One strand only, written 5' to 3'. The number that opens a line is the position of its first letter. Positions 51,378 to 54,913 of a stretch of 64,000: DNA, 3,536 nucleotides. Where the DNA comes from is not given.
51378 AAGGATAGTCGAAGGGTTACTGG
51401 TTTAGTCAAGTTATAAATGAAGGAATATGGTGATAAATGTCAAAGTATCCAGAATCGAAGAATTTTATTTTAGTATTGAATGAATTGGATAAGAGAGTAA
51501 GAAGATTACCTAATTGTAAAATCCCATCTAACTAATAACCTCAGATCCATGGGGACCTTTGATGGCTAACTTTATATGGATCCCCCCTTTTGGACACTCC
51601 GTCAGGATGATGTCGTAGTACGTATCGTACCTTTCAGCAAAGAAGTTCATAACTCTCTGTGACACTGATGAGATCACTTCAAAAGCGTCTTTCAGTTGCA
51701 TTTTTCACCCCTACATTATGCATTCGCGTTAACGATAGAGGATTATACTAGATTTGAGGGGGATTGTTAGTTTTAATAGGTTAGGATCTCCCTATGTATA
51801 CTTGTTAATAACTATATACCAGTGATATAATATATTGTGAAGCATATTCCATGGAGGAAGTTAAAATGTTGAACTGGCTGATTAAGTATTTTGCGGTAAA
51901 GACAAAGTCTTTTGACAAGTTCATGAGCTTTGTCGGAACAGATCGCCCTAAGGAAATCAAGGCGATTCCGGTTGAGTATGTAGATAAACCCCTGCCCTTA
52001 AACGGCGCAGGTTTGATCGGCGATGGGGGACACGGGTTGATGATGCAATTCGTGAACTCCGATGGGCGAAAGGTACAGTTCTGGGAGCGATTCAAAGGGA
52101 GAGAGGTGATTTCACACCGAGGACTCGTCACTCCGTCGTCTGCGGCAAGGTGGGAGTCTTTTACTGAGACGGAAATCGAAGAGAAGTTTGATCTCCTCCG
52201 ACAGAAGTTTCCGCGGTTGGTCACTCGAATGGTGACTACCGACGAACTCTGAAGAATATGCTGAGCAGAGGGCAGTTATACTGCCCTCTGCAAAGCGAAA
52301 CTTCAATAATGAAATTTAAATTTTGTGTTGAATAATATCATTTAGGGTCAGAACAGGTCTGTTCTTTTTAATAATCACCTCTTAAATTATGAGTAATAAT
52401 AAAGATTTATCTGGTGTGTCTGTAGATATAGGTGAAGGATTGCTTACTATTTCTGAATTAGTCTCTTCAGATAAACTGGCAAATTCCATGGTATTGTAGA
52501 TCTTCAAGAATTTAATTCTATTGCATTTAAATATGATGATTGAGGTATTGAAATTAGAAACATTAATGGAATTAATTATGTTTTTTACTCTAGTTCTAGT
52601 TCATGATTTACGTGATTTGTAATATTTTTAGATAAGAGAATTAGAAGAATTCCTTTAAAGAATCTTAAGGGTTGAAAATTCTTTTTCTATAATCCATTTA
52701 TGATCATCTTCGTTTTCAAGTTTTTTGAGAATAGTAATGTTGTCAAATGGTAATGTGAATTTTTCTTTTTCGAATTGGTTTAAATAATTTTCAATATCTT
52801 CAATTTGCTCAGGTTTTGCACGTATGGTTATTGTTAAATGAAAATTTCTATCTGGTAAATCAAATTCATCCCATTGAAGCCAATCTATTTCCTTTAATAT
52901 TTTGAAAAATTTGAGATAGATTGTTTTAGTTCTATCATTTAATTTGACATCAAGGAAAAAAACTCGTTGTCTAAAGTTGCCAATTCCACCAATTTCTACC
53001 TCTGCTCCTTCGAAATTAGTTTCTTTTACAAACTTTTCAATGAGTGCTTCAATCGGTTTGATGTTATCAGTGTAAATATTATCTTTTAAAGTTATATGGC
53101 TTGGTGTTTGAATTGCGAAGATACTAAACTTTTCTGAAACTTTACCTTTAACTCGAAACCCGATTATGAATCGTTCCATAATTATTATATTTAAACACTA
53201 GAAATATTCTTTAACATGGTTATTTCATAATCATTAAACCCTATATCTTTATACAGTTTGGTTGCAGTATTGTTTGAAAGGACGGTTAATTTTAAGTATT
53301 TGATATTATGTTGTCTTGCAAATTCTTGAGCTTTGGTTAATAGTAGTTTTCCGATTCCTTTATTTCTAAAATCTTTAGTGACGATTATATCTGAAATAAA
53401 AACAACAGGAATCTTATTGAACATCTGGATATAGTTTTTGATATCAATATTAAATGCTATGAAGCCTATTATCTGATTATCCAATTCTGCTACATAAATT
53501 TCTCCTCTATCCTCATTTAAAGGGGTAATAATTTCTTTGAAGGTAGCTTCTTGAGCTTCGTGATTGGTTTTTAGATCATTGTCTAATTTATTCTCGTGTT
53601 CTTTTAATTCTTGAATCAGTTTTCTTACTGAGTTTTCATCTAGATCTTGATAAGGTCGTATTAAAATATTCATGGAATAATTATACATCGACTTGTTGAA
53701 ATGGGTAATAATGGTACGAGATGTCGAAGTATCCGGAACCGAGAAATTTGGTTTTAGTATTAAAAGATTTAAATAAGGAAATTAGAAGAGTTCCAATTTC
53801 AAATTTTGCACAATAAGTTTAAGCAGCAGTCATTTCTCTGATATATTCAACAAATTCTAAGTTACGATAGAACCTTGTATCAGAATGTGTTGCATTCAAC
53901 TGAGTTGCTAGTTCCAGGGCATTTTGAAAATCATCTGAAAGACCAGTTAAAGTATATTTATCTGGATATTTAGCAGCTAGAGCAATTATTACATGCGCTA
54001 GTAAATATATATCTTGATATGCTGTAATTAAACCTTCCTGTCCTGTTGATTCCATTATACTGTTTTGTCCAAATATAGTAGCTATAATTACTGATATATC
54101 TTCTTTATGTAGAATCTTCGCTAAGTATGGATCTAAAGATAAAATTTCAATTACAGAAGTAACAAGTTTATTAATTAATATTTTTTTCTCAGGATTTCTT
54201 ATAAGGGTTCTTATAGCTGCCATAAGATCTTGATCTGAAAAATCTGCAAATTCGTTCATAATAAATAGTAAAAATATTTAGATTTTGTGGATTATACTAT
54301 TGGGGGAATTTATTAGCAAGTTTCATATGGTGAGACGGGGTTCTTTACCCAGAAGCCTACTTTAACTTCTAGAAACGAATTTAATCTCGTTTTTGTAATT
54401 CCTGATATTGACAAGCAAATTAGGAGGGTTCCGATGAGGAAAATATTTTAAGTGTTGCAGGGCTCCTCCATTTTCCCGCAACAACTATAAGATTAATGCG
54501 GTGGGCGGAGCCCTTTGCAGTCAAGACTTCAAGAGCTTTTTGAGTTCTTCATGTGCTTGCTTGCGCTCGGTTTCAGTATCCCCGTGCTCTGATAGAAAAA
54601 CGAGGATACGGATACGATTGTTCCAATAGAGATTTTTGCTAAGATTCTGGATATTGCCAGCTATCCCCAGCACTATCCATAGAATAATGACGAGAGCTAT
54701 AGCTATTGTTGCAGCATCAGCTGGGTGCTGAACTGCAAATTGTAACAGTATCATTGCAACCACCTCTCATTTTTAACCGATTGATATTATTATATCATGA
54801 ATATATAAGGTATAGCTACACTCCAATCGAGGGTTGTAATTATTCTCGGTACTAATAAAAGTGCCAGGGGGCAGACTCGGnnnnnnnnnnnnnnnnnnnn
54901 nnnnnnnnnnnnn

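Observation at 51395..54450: Three-copy ~120-bp repeat family carrying a conserved 31-32-codon ORF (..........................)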

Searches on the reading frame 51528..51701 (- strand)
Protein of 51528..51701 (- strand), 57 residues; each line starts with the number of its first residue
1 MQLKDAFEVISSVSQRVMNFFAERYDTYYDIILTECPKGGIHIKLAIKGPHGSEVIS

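Call 18: search_protein_families(library=pfam, proteins=[window:51528-51701:-], max_evalue=0.01)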
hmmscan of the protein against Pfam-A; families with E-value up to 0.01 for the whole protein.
window:51528-51701:- (57 aa): 0 families

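Call 26: search_protein_families(library=phrogs, proteins=[window:51528-51701:-], max_evalue=0.01)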
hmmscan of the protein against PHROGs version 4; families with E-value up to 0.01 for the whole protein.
window:51528-51701:- (57 aa): 0 families

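Call 27: search_protein_families(library=ncbifam, proteins=[window:51528-51701:-], max_evalue=0.01)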
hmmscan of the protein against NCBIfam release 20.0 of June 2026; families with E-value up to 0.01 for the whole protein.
window:51528-51701:- (57 aa): 0 families

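Call 42: list_cluster_members(proteins=[P0003, window:51528-51701:-, window:54521-54763:-, window:52655-53179:-, window:53191-53688:-, window:56198-57364:-, window:55469-56191:+, window:49370-50026:-, window:48627-49208:-])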
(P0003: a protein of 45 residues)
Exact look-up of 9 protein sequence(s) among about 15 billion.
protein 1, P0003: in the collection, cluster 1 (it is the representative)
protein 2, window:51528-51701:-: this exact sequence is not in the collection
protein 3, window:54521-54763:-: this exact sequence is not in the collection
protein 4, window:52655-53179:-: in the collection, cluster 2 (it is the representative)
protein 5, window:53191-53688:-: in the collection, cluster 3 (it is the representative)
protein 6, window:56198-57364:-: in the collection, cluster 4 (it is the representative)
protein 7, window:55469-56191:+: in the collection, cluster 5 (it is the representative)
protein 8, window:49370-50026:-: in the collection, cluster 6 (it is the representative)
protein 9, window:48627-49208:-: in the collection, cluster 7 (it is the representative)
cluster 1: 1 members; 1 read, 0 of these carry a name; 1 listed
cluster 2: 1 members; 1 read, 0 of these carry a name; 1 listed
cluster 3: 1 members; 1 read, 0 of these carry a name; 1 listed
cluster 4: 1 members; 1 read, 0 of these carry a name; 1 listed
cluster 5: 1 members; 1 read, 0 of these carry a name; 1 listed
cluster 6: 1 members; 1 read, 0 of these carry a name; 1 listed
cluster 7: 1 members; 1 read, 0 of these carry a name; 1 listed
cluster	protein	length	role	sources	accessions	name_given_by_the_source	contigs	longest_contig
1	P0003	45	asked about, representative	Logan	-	-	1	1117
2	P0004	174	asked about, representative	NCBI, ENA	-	-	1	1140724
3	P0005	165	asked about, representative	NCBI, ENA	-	-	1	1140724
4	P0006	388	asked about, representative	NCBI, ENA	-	-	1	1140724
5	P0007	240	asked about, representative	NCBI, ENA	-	-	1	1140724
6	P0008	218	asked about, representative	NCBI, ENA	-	-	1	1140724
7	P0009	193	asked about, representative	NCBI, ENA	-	-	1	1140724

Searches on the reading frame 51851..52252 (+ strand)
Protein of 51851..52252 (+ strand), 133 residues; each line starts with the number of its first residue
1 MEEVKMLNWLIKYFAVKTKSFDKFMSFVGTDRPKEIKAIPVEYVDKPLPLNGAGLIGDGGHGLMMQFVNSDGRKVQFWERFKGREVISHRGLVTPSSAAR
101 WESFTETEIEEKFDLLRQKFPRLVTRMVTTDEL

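Call 8: search_protein_families(library=pfam, proteins=[window:51851-52252:+], max_evalue=0.01)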
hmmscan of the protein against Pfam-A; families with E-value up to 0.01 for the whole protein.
window:51851-52252:+ (133 aa): 0 families

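Call 26: search_protein_families(library=phrogs, proteins=[window:51851-52252:+], max_evalue=0.01)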
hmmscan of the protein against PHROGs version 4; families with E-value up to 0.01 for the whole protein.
window:51851-52252:+ (133 aa): 0 families

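Call 27: search_protein_families(library=ncbifam, proteins=[window:51851-52252:+], max_evalue=0.01)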
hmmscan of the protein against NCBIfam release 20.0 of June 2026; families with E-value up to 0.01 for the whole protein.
window:51851-52252:+ (133 aa): 0 families

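Call 66: search_dna_similar(query=window:51851-52252:+, collection=plasmids, mode=protein, max_evalue=0.001, max_rows=8)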
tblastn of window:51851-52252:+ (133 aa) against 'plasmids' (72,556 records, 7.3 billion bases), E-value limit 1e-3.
No match.

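Call 67: search_dna_similar(query=window:51851-52252:+, collection=phages, mode=protein, max_evalue=0.001, max_rows=8)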
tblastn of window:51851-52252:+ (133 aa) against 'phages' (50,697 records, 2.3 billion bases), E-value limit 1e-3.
No match.
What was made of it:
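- Tried and rejected: The same holds for the 133-aa protein of the GC-rich block (calls 66, 67).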

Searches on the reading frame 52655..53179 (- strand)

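Call 8: search_protein_families(library=pfam, proteins=[window:52655-53179:-], max_evalue=0.01)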
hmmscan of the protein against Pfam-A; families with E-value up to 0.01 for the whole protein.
window:52655-53179:- (174 aa): 2 families
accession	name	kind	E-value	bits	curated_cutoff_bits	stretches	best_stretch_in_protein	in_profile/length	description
PF13563.12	2_5_RNA_ligase2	-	1.3e-09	38.7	27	1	24-155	23-150/152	2'-5' RNA ligase superfamily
PF02834.22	LigT_PEase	-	0.00013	22.5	23.3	0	109-151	31-77/87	LigT like Phosphoesterase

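Call 26: search_protein_families(library=phrogs, proteins=[window:52655-53179:-], max_evalue=0.01)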
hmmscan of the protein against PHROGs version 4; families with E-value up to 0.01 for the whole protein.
window:52655-53179:- (174 aa): 0 families

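Call 27: search_protein_families(library=ncbifam, proteins=[window:52655-53179:-], max_evalue=0.01)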
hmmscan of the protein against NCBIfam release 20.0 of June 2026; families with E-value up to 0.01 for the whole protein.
window:52655-53179:- (174 aa): 1 family
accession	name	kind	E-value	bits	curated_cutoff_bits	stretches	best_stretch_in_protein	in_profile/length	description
TIGR02258.1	2_5_ligase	equivalog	3.9e-05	23.6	65.7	0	109-153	35-81/180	RNA 2',3'-cyclic phosphodiesterase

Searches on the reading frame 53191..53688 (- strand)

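Call 8: search_protein_families(library=pfam, proteins=[window:53191-53688:-], max_evalue=0.01)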
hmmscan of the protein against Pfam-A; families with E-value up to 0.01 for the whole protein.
window:53191-53688:- (165 aa): 8 families
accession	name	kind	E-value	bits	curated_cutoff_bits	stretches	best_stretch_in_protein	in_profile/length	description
PF00583.31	Acetyltransf_1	-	3.1e-19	69.8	20.7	1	46-151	17-116/116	Acetyltransferase (GNAT) family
PF13508.13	Acetyltransf_7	-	8.6e-17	61.7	27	1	61-152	2-83/84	Acetyltransferase (GNAT) domain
PF13673.13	Acetyltransf_10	-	4.9e-15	56.1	23.6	1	48-154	11-110/128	Acetyltransferase (GNAT) domain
PF08445.16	FR47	-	2.1e-07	31.2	22.1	1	94-155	20-81/86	FR47-like protein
PF13302.13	Acetyltransf_3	-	0.00049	21.2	25.4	1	8-151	2-137/138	Acetyltransferase (GNAT) domain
PF14542.12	Acetyltransf_CG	-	0.00088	19.8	30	1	66-130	3-59/80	GCN5-related N-acetyl-transferase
PF17013.11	Acetyltransf_15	-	0.0013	18.6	35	1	61-153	36-138/210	Putative acetyl-transferase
PF13527.13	Acetyltransf_9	-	0.0035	17.8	25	1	54-151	34-124/127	Acetyltransferase (GNAT) domain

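Call 26: search_protein_families(library=phrogs, proteins=[window:53191-53688:-], max_evalue=0.01)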
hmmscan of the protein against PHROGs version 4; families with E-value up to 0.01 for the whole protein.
window:53191-53688:- (165 aa): 7 families
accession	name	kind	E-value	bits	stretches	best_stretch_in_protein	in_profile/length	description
phrog_1249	-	other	5.4e-19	69.6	1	5-159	5-154/180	acetyltransferase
phrog_3810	-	other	4.2e-15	57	1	18-162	18-153/155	acetyltransferase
phrog_8663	-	unknown function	4e-08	33.6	1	17-153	152-277/314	-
phrog_11841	-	other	2e-07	31.1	1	6-158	7-149/502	acetyltransferase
phrog_20341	-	other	3.3e-07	31.7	1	90-154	91-156/180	acetyltransferase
phrog_1758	-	other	4.1e-06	27.9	1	88-155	92-162/184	acetyltransferase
phrog_21214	-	other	9e-06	26.8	1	63-154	54-126/129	acetyltransferase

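Call 27: search_protein_families(library=ncbifam, proteins=[window:53191-53688:-], max_evalue=0.01)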
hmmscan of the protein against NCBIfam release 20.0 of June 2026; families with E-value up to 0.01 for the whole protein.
window:53191-53688:- (165 aa): 37 families (the best 25 are shown)
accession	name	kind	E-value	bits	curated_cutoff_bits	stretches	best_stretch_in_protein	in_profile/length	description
NF043067.1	AAC_6p_group_E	equivalog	7.1e-15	55.1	140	1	33-155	10-131/140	aminoglycoside 6'-N-acetyltransferase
TIGR01575.1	rimI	equivalog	2.1e-13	50.6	86.4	1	50-156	20-117/132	ribosomal protein S18-alanine N-acetyltransferase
NF053587.1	SpmdActasePaiA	equivalog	5.1e-10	39.4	250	1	48-152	45-148/172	spermidine/spermine N(1)-acetyltransferase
NF000360.1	sat4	exception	5.2e-09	36.4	380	1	43-154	56-156/180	streptothricin N-acetyltransferase Sat4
NF000140.3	AAC_6p_Salmo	exception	1.3e-08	35.3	270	1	22-156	4-137/145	cryptic aminoglycoside N-acetyltransferase AAC(6')-Iy/Iaa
TIGR03585.1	PseH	equivalog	2.4e-07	31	93.1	1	22-156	11-138/156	UDP-4-amino-4,6-dideoxy-N-acetyl-beta-L-altrosamine N-acetyltransferase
NF007025.1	PRK09491.1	equivalog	2.7e-07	30.7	173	1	98-156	65-124/145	ribosomal protein S18-alanine N-acetyltransferase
NF040503.1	resist_ArsN1a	equivalog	3.5e-07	30.1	170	1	43-154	27-136/159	arsinothricin resistance N-acetyltransferase ArsN1 family A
NF000359.1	sat3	exception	5.2e-07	29.9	360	1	51-152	60-153/180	streptothricin N-acetyltransferase Sat3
NF000224.3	AAC_6p_Acine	exception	3e-06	27.3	225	1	47-156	27-137/146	AAC(6')-Ighjkrstuvwx family aminoglycoside N-acetyltransferase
NF000487.1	stat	exception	3.8e-06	26.6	420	1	96-152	105-162/189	streptothricin N-acetyltransferase STAT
NF002959.0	PRK03624.1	equivalog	4.6e-06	26.4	124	1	101-159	78-137/147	GNAT family acetyltransferase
NF000021.4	AAC_6p_Serra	exception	1.7e-05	24.6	310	1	43-156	26-137/146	aminoglycoside 6'-N-acetyltransferase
NF008212.0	PRK10975.1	equivalog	2.4e-05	24.3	219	1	102-151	170-220/232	dTDP-4-amino-4,6-dideoxy-D-galactose acyltransferase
NF000115.2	AAC_6p_Iad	exception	3.6e-05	23.9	275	1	64-151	44-131/144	aminoglycoside N-acetyltransferase AAC(6')-Iad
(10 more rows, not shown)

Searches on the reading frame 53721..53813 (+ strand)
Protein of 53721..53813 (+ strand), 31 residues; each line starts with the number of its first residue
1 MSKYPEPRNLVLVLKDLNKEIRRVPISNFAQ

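Call 31: search_protein_families(library=pfam, proteins=[window:53721-53813:+], max_evalue=10)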
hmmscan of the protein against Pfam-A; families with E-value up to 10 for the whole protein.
seq(31 aa): 0 families

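Call 65: search_dna_similar(query=window:53721-53813:+, collection=plasmids, mode=protein, max_evalue=1, max_rows=10)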
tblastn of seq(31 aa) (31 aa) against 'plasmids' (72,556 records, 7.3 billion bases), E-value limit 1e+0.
No match.

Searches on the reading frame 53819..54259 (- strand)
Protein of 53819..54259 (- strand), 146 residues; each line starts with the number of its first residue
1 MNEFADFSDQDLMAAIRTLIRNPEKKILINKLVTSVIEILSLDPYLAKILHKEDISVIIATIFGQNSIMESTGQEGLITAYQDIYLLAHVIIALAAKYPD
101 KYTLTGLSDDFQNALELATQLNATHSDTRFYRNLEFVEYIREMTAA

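Call 8: search_protein_families(library=pfam, proteins=[window:53819-54259:-], max_evalue=0.01)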
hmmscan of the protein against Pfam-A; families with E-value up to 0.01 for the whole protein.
window:53819-54259:- (146 aa): 0 families

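Call 12: list_cluster_members(proteins=[window:51437-51532:+, window:53721-53813:+, window:53819-54259:-, window:51851-52252:+, window:50064-51371:-])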
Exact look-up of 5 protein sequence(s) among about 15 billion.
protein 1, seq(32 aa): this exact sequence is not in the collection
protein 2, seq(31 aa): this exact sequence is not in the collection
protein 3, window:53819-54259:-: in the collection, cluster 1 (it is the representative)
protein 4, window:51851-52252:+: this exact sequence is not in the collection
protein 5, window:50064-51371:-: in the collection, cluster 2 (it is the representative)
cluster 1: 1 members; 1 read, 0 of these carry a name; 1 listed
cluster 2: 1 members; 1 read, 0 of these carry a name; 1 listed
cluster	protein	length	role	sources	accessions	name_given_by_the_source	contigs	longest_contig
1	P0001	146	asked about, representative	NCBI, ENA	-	-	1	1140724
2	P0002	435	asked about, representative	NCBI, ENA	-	-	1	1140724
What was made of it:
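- No gene caller recorded R1 or R2 (call 12).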

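Call 26: search_protein_families(library=phrogs, proteins=[window:53819-54259:-], max_evalue=0.01)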
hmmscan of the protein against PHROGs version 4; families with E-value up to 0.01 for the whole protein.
window:53819-54259:- (146 aa): 0 families

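Call 27: search_protein_families(library=ncbifam, proteins=[window:53819-54259:-], max_evalue=0.01)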
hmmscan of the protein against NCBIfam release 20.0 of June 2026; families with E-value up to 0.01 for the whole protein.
window:53819-54259:- (146 aa): 0 families

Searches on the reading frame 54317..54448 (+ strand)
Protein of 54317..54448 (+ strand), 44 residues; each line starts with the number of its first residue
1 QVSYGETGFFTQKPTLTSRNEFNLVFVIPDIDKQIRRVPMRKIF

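Call 20: find_homologous_proteins(query=A2, max_evalue=10)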
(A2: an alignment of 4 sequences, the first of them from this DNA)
Query A2 (4 sequences): 2 candidates shared short words with the query, none scored E <= 10.
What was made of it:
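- Tried and rejected: The 46-column alignment found nothing (call 20).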

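Call 31: search_protein_families(library=pfam, proteins=[window:54317-54448:+], max_evalue=10)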
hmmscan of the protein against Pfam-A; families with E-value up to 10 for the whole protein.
seq(44 aa): 0 families

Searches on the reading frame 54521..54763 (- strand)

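Call 8: search_protein_families(library=pfam, proteins=[window:54521-54763:-], max_evalue=0.01)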
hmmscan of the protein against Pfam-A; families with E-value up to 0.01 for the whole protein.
window:54521-54763:- (80 aa): 0 families

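Call 26: search_protein_families(library=phrogs, proteins=[window:54521-54763:-], max_evalue=0.01)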
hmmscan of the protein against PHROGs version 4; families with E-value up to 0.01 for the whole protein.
window:54521-54763:- (80 aa): 0 families

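Call 27: search_protein_families(library=ncbifam, proteins=[window:54521-54763:-], max_evalue=0.01)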
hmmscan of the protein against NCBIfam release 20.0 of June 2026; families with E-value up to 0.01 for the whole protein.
window:54521-54763:- (80 aa): 1 family
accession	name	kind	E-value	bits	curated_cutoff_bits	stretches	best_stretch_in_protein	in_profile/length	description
TIGR00439.2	FtsX_Gneg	equivalog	0.00036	19.8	255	1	10-76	16-78/292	permease-like cell division protein FtsX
